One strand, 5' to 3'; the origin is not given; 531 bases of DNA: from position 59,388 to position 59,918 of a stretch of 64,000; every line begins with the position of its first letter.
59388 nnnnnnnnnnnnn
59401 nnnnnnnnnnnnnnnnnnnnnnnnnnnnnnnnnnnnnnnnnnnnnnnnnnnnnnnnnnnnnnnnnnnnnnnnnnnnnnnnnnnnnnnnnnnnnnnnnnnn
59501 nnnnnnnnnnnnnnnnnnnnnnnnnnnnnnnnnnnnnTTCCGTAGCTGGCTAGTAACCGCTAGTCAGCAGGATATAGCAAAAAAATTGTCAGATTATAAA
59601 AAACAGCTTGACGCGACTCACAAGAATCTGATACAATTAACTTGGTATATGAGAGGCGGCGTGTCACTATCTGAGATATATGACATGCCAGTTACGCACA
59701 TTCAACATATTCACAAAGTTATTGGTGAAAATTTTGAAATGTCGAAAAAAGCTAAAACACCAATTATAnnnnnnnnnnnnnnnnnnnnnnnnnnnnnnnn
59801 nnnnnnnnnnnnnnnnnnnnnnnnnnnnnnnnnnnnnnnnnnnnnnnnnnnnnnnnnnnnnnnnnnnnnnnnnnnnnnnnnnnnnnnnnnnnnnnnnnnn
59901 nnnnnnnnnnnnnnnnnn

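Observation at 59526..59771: Canonical -1 frameshift joining the gp26-like protein to a gp51/gpT-like tail: lambda G/GT logic in a T4-like jumbo phage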

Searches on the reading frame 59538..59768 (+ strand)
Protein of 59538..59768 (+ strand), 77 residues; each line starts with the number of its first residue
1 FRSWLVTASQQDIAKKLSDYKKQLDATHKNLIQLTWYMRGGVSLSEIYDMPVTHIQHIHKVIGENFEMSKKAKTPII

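Call 6: search_protein_families(library=pfam, proteins=[window:59538-59768:+], max_evalue=1)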
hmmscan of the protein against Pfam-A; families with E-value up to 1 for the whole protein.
window:59538-59768:+ (77 aa): 1 family
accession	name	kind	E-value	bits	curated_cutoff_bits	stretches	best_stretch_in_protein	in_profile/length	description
PF12491.13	ApoB100_C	-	0.058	13.8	27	1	10-35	6-31/57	Apolipoprotein B100 C terminal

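Call 7: search_protein_families(library=phrogs, proteins=[window:59538-59768:+], max_evalue=1)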
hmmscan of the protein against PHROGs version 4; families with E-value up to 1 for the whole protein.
window:59538-59768:+ (77 aa): 1 family
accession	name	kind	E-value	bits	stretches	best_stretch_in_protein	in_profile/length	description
phrog_10279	-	unknown function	0.028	15.4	1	16-36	4-24/41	-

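Call 74: search_protein_representatives(alignment_id=A2)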
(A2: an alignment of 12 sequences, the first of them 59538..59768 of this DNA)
Query: 12 sequences, 76 profile positions. Proteins with E-value up to 0.001 (for the whole library): 192; up to 1e-10: 42; up to 1e-30: 0. The best 150 are listed.
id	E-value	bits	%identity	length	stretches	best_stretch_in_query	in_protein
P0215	6.7e-24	99.6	-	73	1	4-76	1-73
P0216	1.7e-21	91.9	-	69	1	14-66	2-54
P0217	5.2e-20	87.2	-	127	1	4-65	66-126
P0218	7.0e-20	86.8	-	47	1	30-76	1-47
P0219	7.8e-19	83.4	-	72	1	7-76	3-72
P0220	1.7e-18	82.3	-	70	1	10-76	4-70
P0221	2.1e-17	78.8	-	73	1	5-76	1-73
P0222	1.3e-16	76.2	-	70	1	10-76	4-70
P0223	2.9e-15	71.9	-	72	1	6-75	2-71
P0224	7.2e-15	70.7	-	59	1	20-76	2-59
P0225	1.1e-14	70.1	-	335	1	2-76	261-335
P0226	1.7e-14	69.5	-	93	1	2-75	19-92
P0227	1.9e-14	69.4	-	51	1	26-76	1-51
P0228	1.1e-13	67.0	-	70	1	10-75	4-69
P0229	1.2e-13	66.8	-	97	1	4-72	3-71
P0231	3.6e-13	65.3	-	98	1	4-75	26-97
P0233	6.2e-13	64.5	-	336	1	3-76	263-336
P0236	8.2e-13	64.1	-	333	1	4-76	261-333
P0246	7.1e-12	61.1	-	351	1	2-75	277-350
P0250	2.2e-11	59.5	-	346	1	2-74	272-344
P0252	4.1e-11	58.7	-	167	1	1-75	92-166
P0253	5.6e-11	58.2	-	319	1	3-76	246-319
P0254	6.4e-11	58.1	-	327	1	1-76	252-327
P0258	1.2e-10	57.2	-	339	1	1-76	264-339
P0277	5.6e-09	51.8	-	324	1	2-76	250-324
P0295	1.2e-07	47.6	-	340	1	3-75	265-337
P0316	1.5e-06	44.1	-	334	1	4-75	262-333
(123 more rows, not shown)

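Call 75: search_protein_families(library=pfam, proteins=[P0225, P0233, P0246, P0250, P0253, P0254, P0258, P0277, P0252, P0217], max_evalue=0.001)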
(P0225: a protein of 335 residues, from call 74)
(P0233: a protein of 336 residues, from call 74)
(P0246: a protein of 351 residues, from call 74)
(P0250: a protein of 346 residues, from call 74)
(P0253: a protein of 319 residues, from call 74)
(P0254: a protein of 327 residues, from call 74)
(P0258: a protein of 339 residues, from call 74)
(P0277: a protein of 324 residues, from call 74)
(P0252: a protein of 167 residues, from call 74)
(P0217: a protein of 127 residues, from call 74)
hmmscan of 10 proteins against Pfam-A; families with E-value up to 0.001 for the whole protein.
P0225 (335 aa): 2 families
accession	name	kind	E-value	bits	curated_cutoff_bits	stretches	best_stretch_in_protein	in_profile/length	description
PF12322.14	T4_baseplate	-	2.8e-15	57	24.5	1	51-249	42-209/219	T4 bacteriophage base plate protein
PF13248.11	Zn_ribbon_3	-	0.00092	19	27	0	95-108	2-15/26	zinc-ribbon domain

P0233 (336 aa): 1 family
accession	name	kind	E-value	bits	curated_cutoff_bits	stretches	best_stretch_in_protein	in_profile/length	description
PF12322.14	T4_baseplate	-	3.1e-10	40.5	24.5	1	49-247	43-206/219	T4 bacteriophage base plate protein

P0246 (351 aa): 1 family
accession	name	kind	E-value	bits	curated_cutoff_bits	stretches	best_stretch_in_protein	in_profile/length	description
PF12322.14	T4_baseplate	-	6.6e-06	26.4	24.5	1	41-265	43-209/219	T4 bacteriophage base plate protein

P0250 (346 aa): 1 family
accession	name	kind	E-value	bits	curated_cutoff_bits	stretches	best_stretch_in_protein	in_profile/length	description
PF12322.14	T4_baseplate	-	1.8e-07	31.5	24.5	1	65-260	60-209/219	T4 bacteriophage base plate protein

P0253 (319 aa): 1 family
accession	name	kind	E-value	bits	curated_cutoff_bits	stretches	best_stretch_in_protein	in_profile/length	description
PF12322.14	T4_baseplate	-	2.1e-12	47.7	24.5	1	29-233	42-209/219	T4 bacteriophage base plate protein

P0254 (327 aa): 1 family
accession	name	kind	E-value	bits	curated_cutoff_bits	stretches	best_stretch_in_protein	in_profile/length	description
PF12322.14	T4_baseplate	-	7.2e-07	29.5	24.5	1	44-238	42-206/219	T4 bacteriophage base plate protein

P0258 (339 aa): 1 family
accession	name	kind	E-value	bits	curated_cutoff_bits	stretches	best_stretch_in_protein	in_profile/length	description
PF12322.14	T4_baseplate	-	2.3e-12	47.5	24.5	1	51-250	44-206/219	T4 bacteriophage base plate protein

P0277 (324 aa): 1 family
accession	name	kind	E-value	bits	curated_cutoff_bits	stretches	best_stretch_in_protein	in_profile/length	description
PF12322.14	T4_baseplate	-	1.1e-09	38.8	24.5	1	43-213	41-186/219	T4 bacteriophage base plate protein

P0252 (167 aa): 0 families

P0217 (127 aa): 1 family
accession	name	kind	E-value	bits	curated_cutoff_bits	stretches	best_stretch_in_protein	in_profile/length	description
PF12322.14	T4_baseplate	-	0.00024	21.3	24.5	1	4-62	164-218/219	T4 bacteriophage base plate protein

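Call 78: find_encoding_contigs(protein=P0225, flank=6000, max_places=1)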
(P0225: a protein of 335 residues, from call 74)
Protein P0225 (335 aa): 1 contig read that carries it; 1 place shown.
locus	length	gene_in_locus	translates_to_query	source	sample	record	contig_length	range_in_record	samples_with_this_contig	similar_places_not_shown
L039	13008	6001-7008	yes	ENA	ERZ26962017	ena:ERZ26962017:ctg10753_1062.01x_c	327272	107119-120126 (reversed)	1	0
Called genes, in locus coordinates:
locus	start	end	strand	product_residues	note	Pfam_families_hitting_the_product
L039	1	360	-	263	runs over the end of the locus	-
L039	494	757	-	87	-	PF11195:Tad2-like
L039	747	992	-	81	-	-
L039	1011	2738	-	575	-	PF07230:Portal_T4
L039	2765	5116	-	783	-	-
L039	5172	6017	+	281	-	PF12322:T4_baseplate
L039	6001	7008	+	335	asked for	PF12322:T4_baseplate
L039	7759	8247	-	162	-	PF19835:SegE_GIY-YIG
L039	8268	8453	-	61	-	-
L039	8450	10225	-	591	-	PF13476:AAA_23, PF02463:SMC_N (weak)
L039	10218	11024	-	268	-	-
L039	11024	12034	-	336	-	PF00149:Metallophos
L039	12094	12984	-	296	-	-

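Call 79: find_encoding_contigs(protein=P0246, flank=6000, max_places=1)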
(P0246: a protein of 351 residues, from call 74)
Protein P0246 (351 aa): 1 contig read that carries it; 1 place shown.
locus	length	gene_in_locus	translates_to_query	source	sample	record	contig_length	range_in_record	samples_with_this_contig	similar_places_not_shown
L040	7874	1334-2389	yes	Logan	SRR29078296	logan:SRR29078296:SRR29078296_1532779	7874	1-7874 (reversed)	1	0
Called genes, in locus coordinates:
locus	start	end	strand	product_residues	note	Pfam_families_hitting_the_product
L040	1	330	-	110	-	?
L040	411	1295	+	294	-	PF12322:T4_baseplate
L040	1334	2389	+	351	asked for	PF12322:T4_baseplate (weak)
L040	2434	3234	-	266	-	-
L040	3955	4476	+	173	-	-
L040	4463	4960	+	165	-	-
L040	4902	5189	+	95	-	-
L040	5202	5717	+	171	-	PF24608:PDDEXK_15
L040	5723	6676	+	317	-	-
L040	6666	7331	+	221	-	-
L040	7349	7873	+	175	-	?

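Call 80: find_encoding_contigs(protein=P0258, flank=6000, max_places=1)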
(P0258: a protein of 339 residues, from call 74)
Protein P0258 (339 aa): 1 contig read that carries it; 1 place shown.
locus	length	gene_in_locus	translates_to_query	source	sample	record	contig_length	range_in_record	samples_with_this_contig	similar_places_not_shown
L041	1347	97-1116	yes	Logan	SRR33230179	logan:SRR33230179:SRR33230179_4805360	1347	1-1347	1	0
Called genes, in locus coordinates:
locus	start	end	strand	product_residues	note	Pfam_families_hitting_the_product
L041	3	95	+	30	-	?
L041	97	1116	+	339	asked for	PF12322:T4_baseplate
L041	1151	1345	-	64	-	?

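Call 88: search_protein_families(library=phrogs, proteins=[P0225, P0233, P0246, P0253, P0258, P0295, P0316, P0236, P0215, P0231], max_evalue=0.01)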
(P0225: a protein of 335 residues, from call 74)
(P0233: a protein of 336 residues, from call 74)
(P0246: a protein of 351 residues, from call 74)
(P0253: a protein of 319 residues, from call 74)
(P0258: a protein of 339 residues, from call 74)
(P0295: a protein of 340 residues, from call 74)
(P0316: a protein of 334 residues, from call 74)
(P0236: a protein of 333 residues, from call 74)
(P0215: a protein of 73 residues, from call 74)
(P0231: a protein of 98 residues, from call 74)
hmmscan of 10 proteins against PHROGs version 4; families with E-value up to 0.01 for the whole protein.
P0225 (335 aa): 1 family
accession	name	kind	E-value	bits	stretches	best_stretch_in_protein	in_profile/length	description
phrog_150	-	tail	7.7e-14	52.8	1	38-250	38-224/282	baseplate hub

P0233 (336 aa): 1 family
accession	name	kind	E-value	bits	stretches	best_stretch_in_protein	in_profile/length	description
phrog_150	-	tail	1.1e-14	55.6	1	38-283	41-258/282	baseplate hub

P0246 (351 aa): 2 families
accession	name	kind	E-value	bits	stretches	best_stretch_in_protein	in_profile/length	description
phrog_150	-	tail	1.6e-05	25.5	1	32-267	43-225/282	baseplate hub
phrog_4293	-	unknown function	0.0078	17.4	0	76-98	84-106/124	-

P0253 (319 aa): 1 family
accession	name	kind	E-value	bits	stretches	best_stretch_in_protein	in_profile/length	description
phrog_150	-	tail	3.8e-16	60.3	1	27-236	50-226/282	baseplate hub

P0258 (339 aa): 1 family
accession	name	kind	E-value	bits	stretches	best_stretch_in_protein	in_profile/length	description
phrog_150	-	tail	1.2e-12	48.8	1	48-251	51-221/282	baseplate hub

P0295 (340 aa): 2 families
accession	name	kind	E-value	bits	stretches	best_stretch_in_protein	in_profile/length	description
phrog_150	-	tail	5.3e-06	27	1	50-317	49-270/282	baseplate hub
phrog_24081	-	unknown function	0.008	16.9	0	122-227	10-118/245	-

P0316 (334 aa): 3 families
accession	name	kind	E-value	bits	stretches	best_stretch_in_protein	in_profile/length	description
phrog_150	-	tail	7.9e-06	26.5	1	21-251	19-226/282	baseplate hub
phrog_3636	-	DNA, RNA and nucleotide metabolism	0.004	18.3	1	210-299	50-147/149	DNA binding protein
phrog_1390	-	tail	0.0045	17.2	0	279-328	155-204/328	tail protein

P0236 (333 aa): 1 family
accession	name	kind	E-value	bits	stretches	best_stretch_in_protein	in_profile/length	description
phrog_150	-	tail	1.3e-08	35.6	1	39-250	39-226/282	baseplate hub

P0215 (73 aa): 0 families

P0231 (98 aa): 0 families

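Call 90: predict_structure(alignment_id=A4)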
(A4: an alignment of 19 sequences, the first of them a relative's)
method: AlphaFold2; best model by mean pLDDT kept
length: 335 residues; sequences in the alignment: 19
mean_pLDDT: 86.6   pTM: 0.84
mean pLDDT of the five models: 86.6, 86.0, 85.9, 85.8, 84.3
residues with pLDDT >= 90: 123; 70-90: 189; 50-70: 22; < 50: 1
segments of 3 or more residues with pLDDT < 50: none
pLDDT, mean of each block of 10 residues (from residue 1): 71 85 87 94 94 95 92 90 93 88 89 79 76 90 89 86 73 87 89 90 90 89 77 75 87 87 89 95 93 83 88 86 86 73
secondary structure, 60 per line:
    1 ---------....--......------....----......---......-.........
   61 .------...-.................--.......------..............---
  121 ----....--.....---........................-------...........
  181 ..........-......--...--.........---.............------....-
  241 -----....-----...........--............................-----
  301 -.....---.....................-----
elements in order: E10-13 H16-21 E28-31 H36-41 H45-50 H52-61 H73-88 E91-97 E104-110 H111-117 E125-128 E131-135 H140-162 H170-190 E192-197 E200-202 H205-213 H217-229 E236-239 E246-249 H255-265 H268-295 H302-306 H310-330

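Call 95: fold_search(model_id=the predicted structure, library=viral)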
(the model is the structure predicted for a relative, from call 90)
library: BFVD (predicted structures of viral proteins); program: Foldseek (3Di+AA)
matches with E <= 10: 500; with E <= 0.001: 63
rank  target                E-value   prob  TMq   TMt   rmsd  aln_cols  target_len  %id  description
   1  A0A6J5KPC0            9.7e-14  1.00  0.57  0.66   6.7       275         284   17  Baseplate hub assembly protein, bacteriophage T4-like [uncultured Caudovirales phage]
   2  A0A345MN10            1.7e-11  1.00  0.59  0.68   4.5       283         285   16  (no name in the UniProt tables at hand)
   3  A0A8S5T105            4.8e-11  1.00  0.58  0.61   6.9       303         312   14  Baseplate protein [Myoviridae sp. ctWb16]
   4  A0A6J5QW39            1.6e-07  1.00  0.43  0.53   7.1       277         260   16  Baseplate hub assembly protein, bacteriophage T4-like [uncultured Caudovirales phage]
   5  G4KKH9                3.0e-07  1.00  0.41  0.30   9.2       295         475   12  (no name in the UniProt tables at hand)
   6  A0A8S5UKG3            3.5e-07  1.00  0.40  0.55   5.2       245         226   16  Baseplate protein [Myoviridae sp. ctQf419]
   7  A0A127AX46            5.0e-07  1.00  0.48  0.62   6.5       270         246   13  Baseplate hub subunit [Bacillus phage SP-15]
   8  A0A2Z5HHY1            5.0e-07  1.00  0.42  0.68   3.1       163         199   23  (no name in the UniProt tables at hand)
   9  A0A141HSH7            7.1e-07  1.00  0.40  0.35   8.5       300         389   12  (no name in the UniProt tables at hand)
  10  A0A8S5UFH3            7.8e-07  1.00  0.37  0.26  11.2       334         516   14  Uncharacterized protein [Myoviridae sp. ctcyQ27]
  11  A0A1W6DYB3            8.7e-07  1.00  0.39  0.50   7.1       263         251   13  Putative baseplate hub subunit [Aeromonas phage phiA8-29]
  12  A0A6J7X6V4            8.7e-07  1.00  0.46  0.52   6.8       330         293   10  Uncharacterized protein [uncultured Caudovirales phage]
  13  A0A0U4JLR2            9.1e-07  1.00  0.45  0.58   5.5       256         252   14  (no name in the UniProt tables at hand)
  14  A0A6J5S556            1.1e-06  1.00  0.42  0.50   7.2       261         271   15  Baseplate hub assembly protein, bacteriophage T4-like [uncultured Caudovirales phage]
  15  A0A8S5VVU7            1.2e-06  1.00  0.48  0.59   7.9       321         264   11  (no name in the UniProt tables at hand)
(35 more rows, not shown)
